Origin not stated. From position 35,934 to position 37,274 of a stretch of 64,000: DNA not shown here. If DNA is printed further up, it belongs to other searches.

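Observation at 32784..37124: Five-gene minus-strand operon coupling the PilB-like ATPase to GT2, a DUF2304-like protein and two GT4 genes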

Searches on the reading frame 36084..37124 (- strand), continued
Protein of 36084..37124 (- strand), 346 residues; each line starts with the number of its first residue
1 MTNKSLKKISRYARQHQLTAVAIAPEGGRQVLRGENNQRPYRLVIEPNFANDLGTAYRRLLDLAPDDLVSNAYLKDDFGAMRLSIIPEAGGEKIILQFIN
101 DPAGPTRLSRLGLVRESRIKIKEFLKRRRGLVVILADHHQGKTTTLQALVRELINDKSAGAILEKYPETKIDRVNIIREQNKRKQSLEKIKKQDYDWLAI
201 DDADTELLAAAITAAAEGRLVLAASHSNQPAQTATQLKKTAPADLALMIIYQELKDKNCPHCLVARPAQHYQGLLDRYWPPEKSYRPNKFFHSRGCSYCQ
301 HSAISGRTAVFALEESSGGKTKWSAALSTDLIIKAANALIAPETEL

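Call 15: find_related_loci(query=A1, collection=genome_contigs, flank=8000)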
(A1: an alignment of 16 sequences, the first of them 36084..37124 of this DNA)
Query A1 (346 aa) in genome_contigs; peptide patterns used: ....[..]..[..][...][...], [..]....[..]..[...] (x = any residue, [..] = any of these).
41 stretches matched a pattern; 9 encode a relative of the query (tblastn E <= 1e-3); 9 distinct loci.
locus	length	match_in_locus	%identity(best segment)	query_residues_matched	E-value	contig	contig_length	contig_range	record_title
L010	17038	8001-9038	73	1-346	2e-178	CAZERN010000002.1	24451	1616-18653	MAG TPA_asm: uncultured Gammaproteobacteria bacterium isolate binchicken_co59_795 genome assembly, contig: NODE_4103_len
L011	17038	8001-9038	73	1-346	2e-174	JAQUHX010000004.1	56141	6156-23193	MAG: Patescibacteria group bacterium isolate STCSWMC_47 NODE_1033_length_56141_cov_13.875960_ST_CSWMC, whole genome shot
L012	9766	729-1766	63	1-346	2e-142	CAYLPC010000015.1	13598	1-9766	MAG TPA_asm: uncultured Gammaproteobacteria bacterium isolate SRP192927_co9_22 genome assembly, contig: NODE_3684_length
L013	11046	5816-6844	38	1-341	3e-78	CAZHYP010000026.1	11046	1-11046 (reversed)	MAG TPA_asm: uncultured Gammaproteobacteria bacterium isolate SRP192927_co4_803 genome assembly, contig: NODE_14271_leng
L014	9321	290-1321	40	1-341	1e-77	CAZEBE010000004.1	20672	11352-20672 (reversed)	MAG TPA_asm: uncultured Gammaproteobacteria bacterium isolate SRP192927_co1_989 genome assembly, contig: NODE_5085_lengt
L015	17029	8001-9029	40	1-341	3e-77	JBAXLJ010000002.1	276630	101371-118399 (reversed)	MAG: Candidatus Falkowbacteria bacterium isolate ELA424 MAG424_2, whole genome shotgun sequence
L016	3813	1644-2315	38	120-341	4e-44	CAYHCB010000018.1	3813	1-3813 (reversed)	MAG TPA_asm: uncultured Gammaproteobacteria bacterium isolate ERP119702_co1_231 genome assembly, contig: NODE_39459_leng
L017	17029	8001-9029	35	1-341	3e-68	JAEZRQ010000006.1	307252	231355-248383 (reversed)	MAG: Candidatus Parcubacteria bacterium isolate OH_PDB_195 k127_1097637, whole genome shotgun sequence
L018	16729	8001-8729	24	81-315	1e-12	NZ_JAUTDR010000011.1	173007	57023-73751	Haliea sp. E1-2-M8 Scaffold11, whole genome shotgun sequence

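Call 19: predict_structure(alignment_id=A1)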
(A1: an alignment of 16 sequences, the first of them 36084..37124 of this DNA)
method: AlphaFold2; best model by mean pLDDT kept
length: 346 residues; sequences in the alignment: 16
mean_pLDDT: 76.6   pTM: 0.66
mean pLDDT of the five models: 76.6, 74.0, 73.2, 72.7, 70.2
residues with pLDDT >= 90: 64; 70-90: 178; 50-70: 83; < 50: 21
segments of 3 or more residues with pLDDT < 50: 66-71, 100-102, 302-305, 344-346
pLDDT, mean of each block of 10 residues (from residue 1): 68 71 71 62 74 70 50 59 63 65 68 86 93 85 87 80 77 75 85 85 91 90 91 89 92 78 78 82 81 60 60 88 86 78 53
secondary structure, 60 per line:
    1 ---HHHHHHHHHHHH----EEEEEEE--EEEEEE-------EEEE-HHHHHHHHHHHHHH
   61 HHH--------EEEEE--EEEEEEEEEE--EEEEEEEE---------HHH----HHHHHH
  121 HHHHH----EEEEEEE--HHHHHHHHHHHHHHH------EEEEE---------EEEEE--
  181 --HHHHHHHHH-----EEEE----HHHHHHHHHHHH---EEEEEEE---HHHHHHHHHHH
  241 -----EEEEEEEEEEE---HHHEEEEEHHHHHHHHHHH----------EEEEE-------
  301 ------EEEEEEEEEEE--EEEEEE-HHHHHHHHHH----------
elements in order: H4-15 E20-26 E29-34 E42-45 H47-63 E72-76 E79-88 E91-98 H115-125 E130-136 H139-153 E160-164 E174-178 H183-191 E197-200 H205-216 E220-226 H230-240 E246-256 E263-267 H268-278 E289-293 E307-317 E320-325 H327-336

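Call 22: search_solved_structures(query=A1, max_evalue=0.001, show_alignments=2)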
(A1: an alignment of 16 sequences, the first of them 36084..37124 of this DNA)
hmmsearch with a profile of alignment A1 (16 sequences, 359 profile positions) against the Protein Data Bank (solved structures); distinct sequences matched with E-value up to 0.001: 22.
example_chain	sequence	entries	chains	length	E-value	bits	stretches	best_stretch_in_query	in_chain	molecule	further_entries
1p9r_A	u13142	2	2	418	2.8e-31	112.1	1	80-319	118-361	General secretion pathway protein E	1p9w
4ksr_A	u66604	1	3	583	6.7e-31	110.9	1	80-318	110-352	Type II secretion system protein E, Hemolysin-coregulated protein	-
4kss_A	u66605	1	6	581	6.8e-31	110.9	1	80-318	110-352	Type II secretion system protein E, hemolysin-coregulated protein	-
4pht_A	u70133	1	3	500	5.5e-28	101.3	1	80-321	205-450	General secretory pathway protein E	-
3jc8_Ba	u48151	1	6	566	1.3e-26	96.8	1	78-317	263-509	Type IV-A pilus assembly ATPase PilB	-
5zfr_A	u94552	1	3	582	1.3e-25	93.5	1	77-317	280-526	Type IV pilus biogenesis ATPase PilB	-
5it5_F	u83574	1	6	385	4.8e-24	88.3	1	80-319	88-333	ATP binding motif-containing protein PilF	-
5oiu_A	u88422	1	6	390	5e-24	88.3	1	80-319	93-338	Type IV pilus assembly protein PilF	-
6ejf_A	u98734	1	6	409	5.5e-24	88.2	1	80-319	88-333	Type IV pilus assembly protein PilF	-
6olj_C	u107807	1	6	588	1.8e-23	86.5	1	77-317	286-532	Type IV pilus biogenesis ATPase PilB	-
5tsg_B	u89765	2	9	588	2.7e-23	85.9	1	77-317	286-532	Type IV pilus biogenesis ATPase PilB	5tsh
6f8l_G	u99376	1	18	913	3.3e-23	85.6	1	80-319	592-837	Type IV pilus assembly protein PilF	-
5zfq_A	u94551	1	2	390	2.5e-10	43.2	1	120-240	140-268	Twitching motility pilus retraction protein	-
6ojx_A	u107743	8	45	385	1.7e-09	40.5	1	120-240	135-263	Twitching motility pilus retraction ATPase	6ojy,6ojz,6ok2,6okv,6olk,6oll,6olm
5fl3_A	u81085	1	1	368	1.8e-09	40.4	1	109-238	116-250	PILI RETRACTION PROTEIN PILT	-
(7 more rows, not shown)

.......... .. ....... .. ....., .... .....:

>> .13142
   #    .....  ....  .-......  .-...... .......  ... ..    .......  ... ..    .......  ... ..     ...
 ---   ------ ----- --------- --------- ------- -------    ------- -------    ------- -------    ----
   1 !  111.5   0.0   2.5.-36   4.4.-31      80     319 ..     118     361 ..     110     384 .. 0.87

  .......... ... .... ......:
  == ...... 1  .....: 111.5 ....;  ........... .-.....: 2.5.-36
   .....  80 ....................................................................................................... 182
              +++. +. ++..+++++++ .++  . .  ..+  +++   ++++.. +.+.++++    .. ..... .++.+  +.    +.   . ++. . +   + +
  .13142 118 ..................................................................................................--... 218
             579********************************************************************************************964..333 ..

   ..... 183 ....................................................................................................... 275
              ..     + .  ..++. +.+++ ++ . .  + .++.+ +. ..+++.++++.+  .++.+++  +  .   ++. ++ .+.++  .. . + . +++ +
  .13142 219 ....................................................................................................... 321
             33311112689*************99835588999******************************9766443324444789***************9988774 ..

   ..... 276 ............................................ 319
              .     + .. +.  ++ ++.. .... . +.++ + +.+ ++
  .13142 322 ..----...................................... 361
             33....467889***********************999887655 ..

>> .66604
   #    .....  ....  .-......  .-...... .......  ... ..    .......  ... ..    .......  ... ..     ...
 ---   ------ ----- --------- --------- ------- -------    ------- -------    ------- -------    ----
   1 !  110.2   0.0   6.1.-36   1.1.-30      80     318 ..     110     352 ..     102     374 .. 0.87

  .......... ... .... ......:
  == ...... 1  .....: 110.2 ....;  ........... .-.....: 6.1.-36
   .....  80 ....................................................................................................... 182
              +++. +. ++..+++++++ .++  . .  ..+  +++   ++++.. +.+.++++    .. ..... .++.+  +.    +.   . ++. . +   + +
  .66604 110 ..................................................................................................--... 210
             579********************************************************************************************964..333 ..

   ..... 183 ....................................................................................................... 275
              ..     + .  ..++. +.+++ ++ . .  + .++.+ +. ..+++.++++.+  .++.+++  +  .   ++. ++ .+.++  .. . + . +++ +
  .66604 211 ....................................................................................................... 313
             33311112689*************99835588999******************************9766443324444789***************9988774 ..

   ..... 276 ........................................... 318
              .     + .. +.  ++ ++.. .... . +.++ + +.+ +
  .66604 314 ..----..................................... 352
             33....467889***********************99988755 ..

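Call 24: fold_search(model_id=the predicted structure, library=pdb)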
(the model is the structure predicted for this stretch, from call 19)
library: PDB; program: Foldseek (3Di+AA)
matches with E <= 10: 1574; with E <= 0.001: 183
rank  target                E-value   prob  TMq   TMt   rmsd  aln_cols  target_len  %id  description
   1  5oiu_C                2.9e-21  1.00  0.59  0.53  15.2       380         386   20  Crystal structure of PilF type IV pilus assembly ATPase from Thermus thermophilus (released 2018-08-08)
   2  5tsg_B                2.7e-20  1.00  0.54  0.49  14.6       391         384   19  PilB from Geobacter metallireducens bound to ADP (released 2017-05-17)
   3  5tsh_A                2.7e-20  1.00  0.53  0.50  15.4       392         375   18  PilB from Geobacter metallireducens bound to AMP-PNP (released 2017-05-17)
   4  5zfr_A                3.7e-20  1.00  0.55  0.50  15.4       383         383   20  Crystal structure of PilB, an extension ATPase motor of Type IV pilus, from Geobacter sulfurreducens (released 2018-09-19)
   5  5oiu_B                5.0e-20  1.00  0.57  0.52  14.5       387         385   20  Crystal structure of PilF type IV pilus assembly ATPase from Thermus thermophilus (released 2018-08-08)
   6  5it5_A                6.8e-20  1.00  0.57  0.52  14.9       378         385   20  Thermus thermophilus PilB core ATPase region (released 2016-10-19)
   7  5tsh_E                6.8e-20  1.00  0.53  0.48  13.9       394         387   19  PilB from Geobacter metallireducens bound to AMP-PNP (released 2017-05-17)
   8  4pht_B                7.2e-20  1.00  0.57  0.46  16.7       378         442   18  ATPase GspE in complex with the cytoplasmic domain of GspL from the Vibrio vulnificus type II Secretion system (released 2014-11-26)
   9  1p9r                  8.1e-20  1.00  0.57  0.53  15.0       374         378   18  Crystal Structure of Vibrio cholerae putative NTPase EpsE (released 2003-10-14)
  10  1p9w                  1.1e-19  1.00  0.57  0.52  14.7       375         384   18  Crystal Structure of Vibrio cholerae putative NTPase EpsE (released 2003-10-14)
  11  4pht_C                1.3e-19  1.00  0.57  0.46  16.6       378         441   18  ATPase GspE in complex with the cytoplasmic domain of GspL from the Vibrio vulnificus type II Secretion system (released 2014-11-26)
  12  5tsh_C                1.4e-19  1.00  0.54  0.49  15.6       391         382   20  PilB from Geobacter metallireducens bound to AMP-PNP (released 2017-05-17)
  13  5zfr_B                1.8e-19  1.00  0.56  0.51  12.8       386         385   19  Crystal structure of PilB, an extension ATPase motor of Type IV pilus, from Geobacter sulfurreducens (released 2018-09-19)
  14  4pht_A                2.6e-19  1.00  0.57  0.46  16.5       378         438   18  ATPase GspE in complex with the cytoplasmic domain of GspL from the Vibrio vulnificus type II Secretion system (released 2014-11-26)
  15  5tsh_D                2.6e-19  1.00  0.54  0.49  14.4       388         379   20  PilB from Geobacter metallireducens bound to AMP-PNP (released 2017-05-17)
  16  5tsg_D                3.3e-19  1.00  0.54  0.49  13.9       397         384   18  PilB from Geobacter metallireducens bound to ADP (released 2017-05-17)
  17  5tsg_C                3.7e-19  1.00  0.54  0.49  14.8       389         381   19  PilB from Geobacter metallireducens bound to ADP (released 2017-05-17)
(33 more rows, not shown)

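Call 31: search_protein_representatives(alignment_id=A1)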
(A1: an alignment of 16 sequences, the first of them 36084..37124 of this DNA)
Query: 16 sequences, 359 profile positions. Proteins with E-value up to 0.001 (for the whole library): 19693; up to 1e-10: 11033; up to 1e-30: 150. The best 150 are listed.
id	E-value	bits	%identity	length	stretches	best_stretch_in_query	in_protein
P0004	2.9e-166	569.4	-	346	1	1-348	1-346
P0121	2.0e-152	523.9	-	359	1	1-359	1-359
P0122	1.5e-130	452.0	-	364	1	1-359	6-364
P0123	1.3e-92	327.1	-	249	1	108-357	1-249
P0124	2.6e-89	316.3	-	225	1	1-220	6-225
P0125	1.2e-88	314.1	-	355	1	1-348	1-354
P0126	7.1e-74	265.5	-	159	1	1-152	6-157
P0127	6.2e-55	203.2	-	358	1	1-348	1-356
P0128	1.3e-53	198.9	-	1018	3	72-320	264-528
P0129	1.8e-53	198.4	-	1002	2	81-320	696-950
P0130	6.4e-53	196.6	-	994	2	79-338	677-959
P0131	2.7e-52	194.5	-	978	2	75-319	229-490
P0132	3.8e-52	194.0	-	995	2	75-319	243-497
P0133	1.0e-51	192.6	-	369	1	1-349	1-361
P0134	2.0e-50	188.4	-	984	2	81-321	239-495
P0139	6.3e-48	180.1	-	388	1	1-318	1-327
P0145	3.1e-45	171.3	-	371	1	1-346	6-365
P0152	1.1e-40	156.3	-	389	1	1-351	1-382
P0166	1.2e-35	139.7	-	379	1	1-346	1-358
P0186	2.3e-33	132.2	-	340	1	1-242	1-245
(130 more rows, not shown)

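Call 34: find_encoding_contigs(protein=P0133, flank=8000, max_places=2)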
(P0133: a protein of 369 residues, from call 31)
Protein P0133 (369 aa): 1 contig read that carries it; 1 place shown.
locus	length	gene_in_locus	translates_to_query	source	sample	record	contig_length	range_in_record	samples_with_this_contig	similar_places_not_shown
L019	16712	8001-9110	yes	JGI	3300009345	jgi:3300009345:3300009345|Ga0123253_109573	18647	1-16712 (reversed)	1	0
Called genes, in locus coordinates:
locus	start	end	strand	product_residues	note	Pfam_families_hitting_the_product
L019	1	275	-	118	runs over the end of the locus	-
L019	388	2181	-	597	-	PF00664:ABC_membrane, PF02463:SMC_N (weak), PF00005:ABC_tran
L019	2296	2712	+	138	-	-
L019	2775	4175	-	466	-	PF01225:Mur_ligase, PF08245:Mur_ligase_M, PF02875:Mur_ligase_C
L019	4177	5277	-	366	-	PF03033:Glyco_transf_28, PF13528:Glyco_trans_1_3 (weak), PF04101:Glyco_tran_28_C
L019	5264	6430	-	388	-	PF01098:FTSW_RODA_SPOVE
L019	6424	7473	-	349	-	PF00953:Glycos_transf_4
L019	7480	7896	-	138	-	-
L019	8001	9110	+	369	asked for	PF00437:T2SSE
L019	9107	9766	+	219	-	PF00535:Glycos_transf_2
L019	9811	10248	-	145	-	-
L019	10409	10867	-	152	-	-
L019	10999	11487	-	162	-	-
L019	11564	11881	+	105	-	PF10066:DUF2304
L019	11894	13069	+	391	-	PF13439:Glyco_transf_4, PF20706:GT4-conflict, PF00534:Glycos_transf_1, PF13692:Glyco_trans_1_4, PF13524:Glyco_trans_1_2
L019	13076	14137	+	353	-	PF13439:Glyco_transf_4, PF13579:Glyco_trans_4_4, PF00534:Glycos_transf_1, PF13692:Glyco_trans_1_4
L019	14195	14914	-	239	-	-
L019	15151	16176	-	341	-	PF01073:3Beta_HSD, PF01370:Epimerase, PF07993:NAD_binding_4 (weak), PF16363:GDP_Man_Dehyd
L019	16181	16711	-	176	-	?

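Call 35: find_encoding_contigs(protein=P0186, flank=8000, max_places=2)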
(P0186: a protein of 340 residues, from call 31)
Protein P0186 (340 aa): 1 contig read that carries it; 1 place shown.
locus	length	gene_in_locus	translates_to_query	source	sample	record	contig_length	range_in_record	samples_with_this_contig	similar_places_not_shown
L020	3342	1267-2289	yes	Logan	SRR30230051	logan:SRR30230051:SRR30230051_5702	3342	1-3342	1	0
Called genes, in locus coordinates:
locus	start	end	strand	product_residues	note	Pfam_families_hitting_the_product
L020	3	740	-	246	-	?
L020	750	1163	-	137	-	-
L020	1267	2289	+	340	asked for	PF00437:T2SSE, PF25199:nSTAND_NTPase5 (weak)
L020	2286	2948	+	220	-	PF00535:Glycos_transf_2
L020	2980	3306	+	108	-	PF10066:DUF2304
